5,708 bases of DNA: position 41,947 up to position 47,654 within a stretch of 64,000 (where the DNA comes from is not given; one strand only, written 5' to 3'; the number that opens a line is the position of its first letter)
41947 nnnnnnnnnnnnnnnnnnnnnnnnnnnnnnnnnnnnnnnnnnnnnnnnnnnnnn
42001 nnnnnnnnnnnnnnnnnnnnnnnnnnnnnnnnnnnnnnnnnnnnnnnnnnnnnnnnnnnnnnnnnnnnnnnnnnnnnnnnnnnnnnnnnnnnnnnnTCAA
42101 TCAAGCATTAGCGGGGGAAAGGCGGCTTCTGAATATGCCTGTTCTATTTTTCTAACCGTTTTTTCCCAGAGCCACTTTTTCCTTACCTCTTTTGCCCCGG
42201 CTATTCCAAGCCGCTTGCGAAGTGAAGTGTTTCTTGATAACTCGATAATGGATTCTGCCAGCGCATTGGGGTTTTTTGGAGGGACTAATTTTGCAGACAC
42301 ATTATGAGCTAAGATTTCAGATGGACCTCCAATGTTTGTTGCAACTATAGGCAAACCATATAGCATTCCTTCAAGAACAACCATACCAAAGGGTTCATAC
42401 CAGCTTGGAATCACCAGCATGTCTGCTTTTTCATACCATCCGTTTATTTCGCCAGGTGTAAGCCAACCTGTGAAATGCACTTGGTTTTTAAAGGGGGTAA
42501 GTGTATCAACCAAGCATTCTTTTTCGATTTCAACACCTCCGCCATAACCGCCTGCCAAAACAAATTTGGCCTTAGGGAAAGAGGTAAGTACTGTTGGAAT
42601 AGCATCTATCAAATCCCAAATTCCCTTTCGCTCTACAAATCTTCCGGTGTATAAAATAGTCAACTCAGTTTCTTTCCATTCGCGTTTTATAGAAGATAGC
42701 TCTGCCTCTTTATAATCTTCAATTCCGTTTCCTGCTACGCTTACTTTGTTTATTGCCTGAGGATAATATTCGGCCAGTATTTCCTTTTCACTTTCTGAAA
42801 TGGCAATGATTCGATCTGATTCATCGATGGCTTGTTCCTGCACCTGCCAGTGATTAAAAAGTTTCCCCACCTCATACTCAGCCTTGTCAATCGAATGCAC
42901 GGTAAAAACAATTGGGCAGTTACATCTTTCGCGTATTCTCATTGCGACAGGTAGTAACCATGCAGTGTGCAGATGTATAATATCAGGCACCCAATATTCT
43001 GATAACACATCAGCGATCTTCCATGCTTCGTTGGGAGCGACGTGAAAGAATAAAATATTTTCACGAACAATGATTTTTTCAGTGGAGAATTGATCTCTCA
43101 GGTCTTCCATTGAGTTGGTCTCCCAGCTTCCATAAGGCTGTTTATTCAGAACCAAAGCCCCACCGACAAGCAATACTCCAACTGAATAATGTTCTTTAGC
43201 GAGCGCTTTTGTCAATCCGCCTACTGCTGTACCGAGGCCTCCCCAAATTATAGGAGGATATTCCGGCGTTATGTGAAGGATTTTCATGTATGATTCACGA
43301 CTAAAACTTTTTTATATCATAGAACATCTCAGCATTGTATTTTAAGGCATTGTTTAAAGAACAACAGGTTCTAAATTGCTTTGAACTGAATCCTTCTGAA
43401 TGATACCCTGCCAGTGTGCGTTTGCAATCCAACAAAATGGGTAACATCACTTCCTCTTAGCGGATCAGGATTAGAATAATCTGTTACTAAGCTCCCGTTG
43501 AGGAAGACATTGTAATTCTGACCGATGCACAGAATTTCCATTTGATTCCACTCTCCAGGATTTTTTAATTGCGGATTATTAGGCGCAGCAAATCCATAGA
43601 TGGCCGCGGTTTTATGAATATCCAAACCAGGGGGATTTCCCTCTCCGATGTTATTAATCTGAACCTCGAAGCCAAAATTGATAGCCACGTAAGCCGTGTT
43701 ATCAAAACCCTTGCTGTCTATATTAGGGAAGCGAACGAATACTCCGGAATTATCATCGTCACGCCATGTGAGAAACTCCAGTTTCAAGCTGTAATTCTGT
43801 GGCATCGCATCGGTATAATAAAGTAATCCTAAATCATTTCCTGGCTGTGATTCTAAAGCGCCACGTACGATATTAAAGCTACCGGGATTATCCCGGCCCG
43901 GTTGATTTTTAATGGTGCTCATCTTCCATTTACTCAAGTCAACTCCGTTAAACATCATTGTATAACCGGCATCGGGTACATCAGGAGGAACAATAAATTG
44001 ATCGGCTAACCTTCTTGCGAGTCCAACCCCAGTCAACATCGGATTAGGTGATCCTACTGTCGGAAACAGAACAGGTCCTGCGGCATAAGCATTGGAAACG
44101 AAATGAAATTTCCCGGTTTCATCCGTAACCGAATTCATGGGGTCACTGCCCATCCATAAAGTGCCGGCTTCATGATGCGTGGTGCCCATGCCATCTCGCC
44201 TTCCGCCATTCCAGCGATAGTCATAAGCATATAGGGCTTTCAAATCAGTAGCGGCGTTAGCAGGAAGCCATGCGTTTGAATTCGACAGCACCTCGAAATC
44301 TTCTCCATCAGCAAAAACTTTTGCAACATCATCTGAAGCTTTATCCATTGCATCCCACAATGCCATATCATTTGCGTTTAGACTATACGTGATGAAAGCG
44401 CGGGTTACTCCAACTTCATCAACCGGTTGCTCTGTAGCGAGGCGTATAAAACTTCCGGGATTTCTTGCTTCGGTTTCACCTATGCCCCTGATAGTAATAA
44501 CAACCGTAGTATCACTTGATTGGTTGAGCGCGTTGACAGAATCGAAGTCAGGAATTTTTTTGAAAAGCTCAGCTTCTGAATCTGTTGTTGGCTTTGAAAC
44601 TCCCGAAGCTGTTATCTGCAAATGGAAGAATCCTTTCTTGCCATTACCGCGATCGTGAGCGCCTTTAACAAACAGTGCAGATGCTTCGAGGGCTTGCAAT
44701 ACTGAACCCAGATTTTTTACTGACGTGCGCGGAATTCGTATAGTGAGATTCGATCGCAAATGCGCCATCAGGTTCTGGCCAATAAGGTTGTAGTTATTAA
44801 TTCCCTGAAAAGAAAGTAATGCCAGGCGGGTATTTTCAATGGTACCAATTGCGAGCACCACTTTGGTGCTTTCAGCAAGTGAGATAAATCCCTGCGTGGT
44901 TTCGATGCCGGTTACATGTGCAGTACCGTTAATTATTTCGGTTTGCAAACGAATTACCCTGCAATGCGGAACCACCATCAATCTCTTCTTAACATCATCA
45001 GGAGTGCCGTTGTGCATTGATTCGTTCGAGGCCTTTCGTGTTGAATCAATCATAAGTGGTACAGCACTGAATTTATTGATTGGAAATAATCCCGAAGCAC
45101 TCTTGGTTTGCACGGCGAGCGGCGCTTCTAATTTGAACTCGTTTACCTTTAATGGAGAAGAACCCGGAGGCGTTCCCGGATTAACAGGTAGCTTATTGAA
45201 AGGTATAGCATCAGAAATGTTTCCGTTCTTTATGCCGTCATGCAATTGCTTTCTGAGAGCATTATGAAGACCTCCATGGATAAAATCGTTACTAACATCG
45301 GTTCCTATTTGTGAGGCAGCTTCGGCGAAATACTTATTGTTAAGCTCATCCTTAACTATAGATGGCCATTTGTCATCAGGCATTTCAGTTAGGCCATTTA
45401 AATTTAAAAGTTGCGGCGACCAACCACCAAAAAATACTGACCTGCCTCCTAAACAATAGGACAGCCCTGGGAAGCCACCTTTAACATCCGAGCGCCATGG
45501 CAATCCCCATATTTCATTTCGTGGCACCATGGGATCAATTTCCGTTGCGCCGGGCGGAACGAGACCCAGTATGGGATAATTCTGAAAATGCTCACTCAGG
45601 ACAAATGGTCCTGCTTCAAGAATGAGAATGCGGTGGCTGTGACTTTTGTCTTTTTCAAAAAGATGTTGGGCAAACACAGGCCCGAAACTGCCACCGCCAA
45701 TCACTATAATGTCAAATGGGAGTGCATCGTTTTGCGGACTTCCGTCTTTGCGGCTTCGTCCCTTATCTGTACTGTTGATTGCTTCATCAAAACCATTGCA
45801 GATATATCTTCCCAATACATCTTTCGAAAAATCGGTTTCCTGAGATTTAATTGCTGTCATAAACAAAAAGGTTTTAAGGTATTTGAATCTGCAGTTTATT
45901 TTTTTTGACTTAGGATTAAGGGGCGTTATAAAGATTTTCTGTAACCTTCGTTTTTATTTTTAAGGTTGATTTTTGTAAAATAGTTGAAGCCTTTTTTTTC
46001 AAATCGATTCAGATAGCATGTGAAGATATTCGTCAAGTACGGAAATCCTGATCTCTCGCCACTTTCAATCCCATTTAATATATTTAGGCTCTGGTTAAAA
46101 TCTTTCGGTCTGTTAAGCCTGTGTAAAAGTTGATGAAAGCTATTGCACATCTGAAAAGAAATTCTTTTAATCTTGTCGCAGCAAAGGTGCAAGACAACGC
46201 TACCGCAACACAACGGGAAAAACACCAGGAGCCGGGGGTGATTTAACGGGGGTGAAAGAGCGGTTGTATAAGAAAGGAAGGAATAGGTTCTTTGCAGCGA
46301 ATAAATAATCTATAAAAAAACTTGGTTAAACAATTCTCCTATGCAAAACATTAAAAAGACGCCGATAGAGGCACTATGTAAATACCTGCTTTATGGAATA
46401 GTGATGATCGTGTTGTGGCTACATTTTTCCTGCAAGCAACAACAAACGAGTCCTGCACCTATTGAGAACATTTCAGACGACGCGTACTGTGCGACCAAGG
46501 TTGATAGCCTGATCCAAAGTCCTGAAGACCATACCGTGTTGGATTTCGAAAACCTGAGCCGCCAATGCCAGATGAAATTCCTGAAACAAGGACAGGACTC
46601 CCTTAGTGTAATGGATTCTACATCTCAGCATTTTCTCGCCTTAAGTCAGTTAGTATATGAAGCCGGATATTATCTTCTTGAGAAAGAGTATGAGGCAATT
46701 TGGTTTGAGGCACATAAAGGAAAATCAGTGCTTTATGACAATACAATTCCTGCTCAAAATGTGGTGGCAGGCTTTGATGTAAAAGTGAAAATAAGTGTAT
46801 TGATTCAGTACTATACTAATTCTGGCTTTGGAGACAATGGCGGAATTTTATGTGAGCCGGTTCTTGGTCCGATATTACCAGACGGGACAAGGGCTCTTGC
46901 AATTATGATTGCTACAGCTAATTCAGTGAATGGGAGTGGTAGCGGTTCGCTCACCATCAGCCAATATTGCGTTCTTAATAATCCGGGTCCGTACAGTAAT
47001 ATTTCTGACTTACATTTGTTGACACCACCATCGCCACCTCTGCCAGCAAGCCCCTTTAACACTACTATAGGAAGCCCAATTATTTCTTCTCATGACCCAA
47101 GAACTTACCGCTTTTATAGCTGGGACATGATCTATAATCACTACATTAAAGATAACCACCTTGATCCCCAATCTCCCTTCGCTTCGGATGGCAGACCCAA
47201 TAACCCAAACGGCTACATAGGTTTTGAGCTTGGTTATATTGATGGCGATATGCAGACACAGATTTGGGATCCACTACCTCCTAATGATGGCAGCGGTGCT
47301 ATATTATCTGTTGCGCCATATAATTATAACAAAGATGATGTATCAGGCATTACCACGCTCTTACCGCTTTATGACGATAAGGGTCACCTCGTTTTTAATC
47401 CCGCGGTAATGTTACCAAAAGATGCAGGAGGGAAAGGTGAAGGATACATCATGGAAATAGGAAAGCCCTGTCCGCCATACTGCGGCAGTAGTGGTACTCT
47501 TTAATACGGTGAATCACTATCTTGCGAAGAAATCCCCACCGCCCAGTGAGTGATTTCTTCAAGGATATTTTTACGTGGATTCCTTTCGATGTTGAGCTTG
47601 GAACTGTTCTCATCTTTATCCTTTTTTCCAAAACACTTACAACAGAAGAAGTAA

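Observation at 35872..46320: Ten-kb minus-strand cluster of signal-peptide-less orphan proteins tied together by a repeated leader module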

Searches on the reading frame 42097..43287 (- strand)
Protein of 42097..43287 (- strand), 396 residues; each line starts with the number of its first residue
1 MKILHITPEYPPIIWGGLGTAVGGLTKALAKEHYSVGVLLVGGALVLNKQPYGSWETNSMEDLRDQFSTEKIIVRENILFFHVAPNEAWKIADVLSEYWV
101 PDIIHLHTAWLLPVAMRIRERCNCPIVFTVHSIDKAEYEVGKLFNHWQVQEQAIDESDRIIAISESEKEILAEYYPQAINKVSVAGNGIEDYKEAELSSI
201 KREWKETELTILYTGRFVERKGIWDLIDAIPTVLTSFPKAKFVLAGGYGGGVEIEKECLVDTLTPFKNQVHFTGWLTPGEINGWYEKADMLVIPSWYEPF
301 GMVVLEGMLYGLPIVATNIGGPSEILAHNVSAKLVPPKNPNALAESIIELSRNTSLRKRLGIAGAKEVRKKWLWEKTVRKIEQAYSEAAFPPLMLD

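Call 7: search_protein_families(library=pfam, proteins=[window:42097-43287:-], max_evalue=0.01)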
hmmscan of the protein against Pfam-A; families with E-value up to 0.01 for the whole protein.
window:42097-43287:- (396 aa): 7 families
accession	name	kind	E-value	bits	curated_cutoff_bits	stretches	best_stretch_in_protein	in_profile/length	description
PF00534.26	Glycos_transf_1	-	3.9e-36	124.6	26.4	1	201-366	8-171/172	Glycosyl transferases group 1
PF13692.12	Glyco_trans_1_4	-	1.5e-32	113.2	27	1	210-352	3-141/142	Glycosyl transferases group 1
PF13439.12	Glyco_transf_4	-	1.6e-17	64.5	28.5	1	15-190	1-167/170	Glycosyltransferase Family 4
PF08323.17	Glyco_transf_5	-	2.9e-12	47.3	22.7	1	2-156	1-209/239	Starch synthase catalytic domain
PF13579.12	Glyco_trans_4_4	-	6.4e-12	46.5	29.7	1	16-187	1-157/158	Glycosyl transferase 4-like domain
PF20706.3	GT4-conflict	-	1.8e-09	37.5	26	1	201-333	193-327/385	Family 4 Glycosyltransferase in conflict systems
PF13524.12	Glyco_trans_1_2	-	0.0086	16.5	25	0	238-382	13-143/144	Glycosyl transferase-like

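Call 32: search_protein_families(library=ncbifam, proteins=[window:42097-43287:-], max_evalue=1)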
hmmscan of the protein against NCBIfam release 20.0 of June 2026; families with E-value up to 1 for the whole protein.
window:42097-43287:- (396 aa): 50 families (the best 25 are shown)
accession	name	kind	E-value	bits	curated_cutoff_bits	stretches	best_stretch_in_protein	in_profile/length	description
TIGR02149.1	glgA_Coryne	subfamily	3.3e-37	128.5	302.4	1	1-387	1-389/391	glycogen synthase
TIGR04157.1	glyco_rSAM_CFB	subfamily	1.2e-30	106.9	400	1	76-340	90-353/406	TIGR04157 family glycosyltransferase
TIGR03449.1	mycothiol_MshA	equivalog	2.5e-27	95.8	462.5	1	102-389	104-404/406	D-inositol-3-phosphate glycosyltransferase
NF041876.1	EPS_EpsE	equivalog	4.7e-26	92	400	1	169-373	175-381/389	exopolysaccharide biosynthesis GT4 family glycosyltransferase EpsE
TIGR03999.1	thiol_BshA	equivalog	6.3e-26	91.2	273.7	1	88-388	73-373/375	N-acetyl-alpha-D-glucosaminyl L-malate synthase BshA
TIGR04063.1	stp3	hypoth_equivalog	2e-24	86.2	442.05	1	87-387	80-394/397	TIGR04063 family PEP-CTERM/XrtA system glycosyltransferase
NF047684.1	TeichurnBiosyTuaC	equivalog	4.2e-22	78.6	550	1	99-387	107-388/391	teichuronic acid biosynthesis protein TuaC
TIGR04047.1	MSMEG_0565_glyc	hypoth_equivalog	4.6e-22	78.6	259.85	1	125-386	112-372/373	MSMEG_0565 family glycosyltransferase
TIGR02095.1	glgA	subfamily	2.9e-20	72.4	328.45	3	204-328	290-409/477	glycogen/starch synthase, ADP-glucose type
TIGR03088.1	stp2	hypoth_equivalog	3.3e-20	72.5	409.05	1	161-387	141-372/374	TIGR03088 family PEP-CTERM/XrtA system glycosyltransferase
NF038295.1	EPS_HpsP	equivalog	1.2e-19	70.7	550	1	2-387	1-386/388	hormogonium polysaccharide biosynthesis glycosyltransferase HpsP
NF038229.1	Glyco4_Geo_Pelo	equivalog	2.1e-18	66.4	400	1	83-387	39-335/338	GPMC system family 4 glycosyltransferase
NF012028.0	PRK15484.1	subfamily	7.4e-18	64.8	618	1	149-384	132-374/380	lipopolysaccharide N-acetylglucosaminyltransferase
TIGR02472.1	sucr_P_syn_N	equivalog_domain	1.7e-16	60.1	576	2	289-380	342-433/439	sucrose-phosphate synthase, putative, glycosyltransferase domain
NF047880.1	glyco_SdgA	exception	3.4e-15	55.6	800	1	122-380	237-482/488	serine-aspartate repeat adhesin O-glycosyltransferase SdgA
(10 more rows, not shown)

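Call 101: search_protein_families(library=padloc, proteins=[window:42097-43287:-], max_evalue=0.01)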
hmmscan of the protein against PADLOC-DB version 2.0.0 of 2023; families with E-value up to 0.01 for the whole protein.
window:42097-43287:- (396 aa): 0 families

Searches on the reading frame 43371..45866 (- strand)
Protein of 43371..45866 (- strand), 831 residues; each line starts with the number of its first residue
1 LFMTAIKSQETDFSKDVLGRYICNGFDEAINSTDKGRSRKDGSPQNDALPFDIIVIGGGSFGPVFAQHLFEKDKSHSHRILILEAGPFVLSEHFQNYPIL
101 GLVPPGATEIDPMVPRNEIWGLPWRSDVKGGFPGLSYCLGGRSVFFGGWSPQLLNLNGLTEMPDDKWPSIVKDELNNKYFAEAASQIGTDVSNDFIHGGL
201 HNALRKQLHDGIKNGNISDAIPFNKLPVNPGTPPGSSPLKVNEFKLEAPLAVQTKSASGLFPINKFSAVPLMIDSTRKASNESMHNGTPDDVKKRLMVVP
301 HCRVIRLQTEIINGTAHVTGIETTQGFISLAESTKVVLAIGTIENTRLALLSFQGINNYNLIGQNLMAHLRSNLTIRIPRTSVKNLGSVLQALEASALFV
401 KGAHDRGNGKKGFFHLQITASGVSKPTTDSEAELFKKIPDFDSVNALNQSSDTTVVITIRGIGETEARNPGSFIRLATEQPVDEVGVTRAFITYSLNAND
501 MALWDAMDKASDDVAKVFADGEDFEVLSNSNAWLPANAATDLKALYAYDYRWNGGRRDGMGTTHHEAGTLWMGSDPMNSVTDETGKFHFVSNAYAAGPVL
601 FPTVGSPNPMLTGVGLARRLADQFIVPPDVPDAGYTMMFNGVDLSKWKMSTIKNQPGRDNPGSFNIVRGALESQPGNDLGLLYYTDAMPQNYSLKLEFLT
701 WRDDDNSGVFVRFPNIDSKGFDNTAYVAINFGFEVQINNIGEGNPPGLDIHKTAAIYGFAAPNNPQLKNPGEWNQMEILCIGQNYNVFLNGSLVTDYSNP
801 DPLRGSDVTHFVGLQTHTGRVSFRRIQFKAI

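Call 7: search_protein_families(library=pfam, proteins=[window:43371-45866:-], max_evalue=0.01)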
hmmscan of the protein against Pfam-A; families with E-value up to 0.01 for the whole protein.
window:43371-45866:- (831 aa): 2 families
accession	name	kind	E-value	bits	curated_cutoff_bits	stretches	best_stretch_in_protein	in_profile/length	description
PF06439.18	3keto-disac_hyd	-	1.7e-32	113.4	26.8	1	635-829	2-187/187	3-keto-disaccharide hydrolase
PF05199.19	GMC_oxred_C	-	2.3e-11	44.8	24.6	1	494-617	24-139/139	GMC oxidoreductase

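Call 32: search_protein_families(library=ncbifam, proteins=[window:43371-45866:-], max_evalue=1)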
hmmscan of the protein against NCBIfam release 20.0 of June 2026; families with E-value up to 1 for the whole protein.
window:43371-45866:- (831 aa): 5 families
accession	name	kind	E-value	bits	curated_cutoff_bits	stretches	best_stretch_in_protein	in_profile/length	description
TIGR03970.1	mycofact_MftG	equivalog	2.4e-08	33.4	387.45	2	52-90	2-37/487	mycofactocin dehydrogenase MftG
NF002550.0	PRK02106.1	subfamily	1.1e-05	24.2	605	1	51-86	6-38/563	choline dehydrogenase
TIGR04542.1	GMC_mycofac_2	equivalog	6e-05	22.3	400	1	52-88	1-34/425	mycofactocin system GMC family oxidoreductase MftG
TIGR02462.1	pyranose_ox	equivalog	0.00067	18.7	544.9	1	561-623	480-542/548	pyranose oxidase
TIGR01810.1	betA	equivalog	0.0074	15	732.1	0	52-86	1-32/532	choline dehydrogenase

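Call 101: search_protein_families(library=padloc, proteins=[window:43371-45860:-], max_evalue=0.01)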
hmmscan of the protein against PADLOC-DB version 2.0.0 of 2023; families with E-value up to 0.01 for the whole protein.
window:43371-45860:- (829 aa): 0 families

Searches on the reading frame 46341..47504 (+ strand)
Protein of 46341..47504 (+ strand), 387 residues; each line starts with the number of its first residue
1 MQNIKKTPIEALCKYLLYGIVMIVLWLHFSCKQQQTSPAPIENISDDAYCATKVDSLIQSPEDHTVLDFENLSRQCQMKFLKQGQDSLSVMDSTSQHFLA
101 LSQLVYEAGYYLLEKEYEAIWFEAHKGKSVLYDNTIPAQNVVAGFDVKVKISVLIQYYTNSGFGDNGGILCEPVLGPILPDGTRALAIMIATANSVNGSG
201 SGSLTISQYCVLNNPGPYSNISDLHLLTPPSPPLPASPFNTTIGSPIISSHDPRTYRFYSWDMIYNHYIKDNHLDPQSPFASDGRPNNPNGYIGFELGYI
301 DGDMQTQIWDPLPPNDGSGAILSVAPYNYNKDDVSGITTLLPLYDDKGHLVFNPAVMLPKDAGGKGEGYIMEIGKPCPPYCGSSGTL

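Call 7: search_protein_families(library=pfam, proteins=[window:46341-47504:+], max_evalue=0.01)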
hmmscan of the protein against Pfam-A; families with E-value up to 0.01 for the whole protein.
window:46341-47504:+ (387 aa): 0 families

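Call 31: search_protein_families(library=pfam, proteins=[window:46341-47504:+], max_evalue=10)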
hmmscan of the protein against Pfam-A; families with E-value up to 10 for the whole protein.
window:46341-47504:+ (387 aa): 1 family
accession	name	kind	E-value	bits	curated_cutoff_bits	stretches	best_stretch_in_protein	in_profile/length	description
PF22201.2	FlaF_Ig-like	-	0.46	11.4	28.4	1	196-232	43-79/112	Conserved flagellar protein F, immunoglobulin-like domain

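Call 32: search_protein_families(library=ncbifam, proteins=[window:46341-47504:+], max_evalue=1)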
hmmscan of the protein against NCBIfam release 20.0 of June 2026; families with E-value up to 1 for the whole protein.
window:46341-47504:+ (387 aa): 1 family
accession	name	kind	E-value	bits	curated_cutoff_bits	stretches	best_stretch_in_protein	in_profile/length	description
NF008123.1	PRK10871.1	equivalog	0.056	12.8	311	1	20-128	13-113/365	murein hydrolase activator NlpD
